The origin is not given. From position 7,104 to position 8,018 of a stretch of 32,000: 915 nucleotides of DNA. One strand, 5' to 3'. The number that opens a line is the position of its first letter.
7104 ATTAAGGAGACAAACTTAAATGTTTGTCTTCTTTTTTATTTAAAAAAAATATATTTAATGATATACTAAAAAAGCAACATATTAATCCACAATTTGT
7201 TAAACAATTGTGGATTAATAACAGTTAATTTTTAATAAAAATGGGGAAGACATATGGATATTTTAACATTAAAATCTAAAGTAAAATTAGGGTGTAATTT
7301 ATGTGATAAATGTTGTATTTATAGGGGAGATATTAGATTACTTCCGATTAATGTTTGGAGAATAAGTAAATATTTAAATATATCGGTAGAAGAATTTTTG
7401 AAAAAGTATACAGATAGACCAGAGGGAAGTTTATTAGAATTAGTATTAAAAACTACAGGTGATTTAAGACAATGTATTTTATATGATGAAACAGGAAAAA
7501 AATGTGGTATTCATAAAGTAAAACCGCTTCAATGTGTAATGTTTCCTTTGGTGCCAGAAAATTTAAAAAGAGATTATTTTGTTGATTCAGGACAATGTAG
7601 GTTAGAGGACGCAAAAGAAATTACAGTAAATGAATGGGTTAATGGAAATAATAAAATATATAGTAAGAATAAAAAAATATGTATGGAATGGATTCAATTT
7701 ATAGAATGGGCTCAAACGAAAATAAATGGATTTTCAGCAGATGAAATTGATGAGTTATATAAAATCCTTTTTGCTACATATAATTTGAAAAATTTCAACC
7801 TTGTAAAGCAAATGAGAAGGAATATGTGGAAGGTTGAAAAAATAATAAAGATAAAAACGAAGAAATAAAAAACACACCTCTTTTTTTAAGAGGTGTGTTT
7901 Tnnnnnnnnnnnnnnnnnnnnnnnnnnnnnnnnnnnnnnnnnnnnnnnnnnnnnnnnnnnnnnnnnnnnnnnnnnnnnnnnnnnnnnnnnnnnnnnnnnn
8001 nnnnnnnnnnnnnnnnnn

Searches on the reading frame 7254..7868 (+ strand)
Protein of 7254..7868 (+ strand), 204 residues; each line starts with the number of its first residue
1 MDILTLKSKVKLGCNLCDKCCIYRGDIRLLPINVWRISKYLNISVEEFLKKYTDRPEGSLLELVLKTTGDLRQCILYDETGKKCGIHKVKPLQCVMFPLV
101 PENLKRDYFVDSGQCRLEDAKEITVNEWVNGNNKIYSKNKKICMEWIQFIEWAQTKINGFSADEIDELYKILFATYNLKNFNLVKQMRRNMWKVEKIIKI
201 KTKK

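Call 73: search_protein_families(library=pfam, proteins=[window:7254-7868:+], max_evalue=0.00001)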
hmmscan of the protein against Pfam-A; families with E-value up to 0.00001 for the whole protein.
window:7254-7868:+ (204 aa): 1 family
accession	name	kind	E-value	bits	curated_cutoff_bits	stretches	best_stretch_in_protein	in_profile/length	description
PF03692.20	CxxCxxCC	-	1.4e-09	38.9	23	1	14-105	2-73/85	Putative zinc- or iron-chelating domain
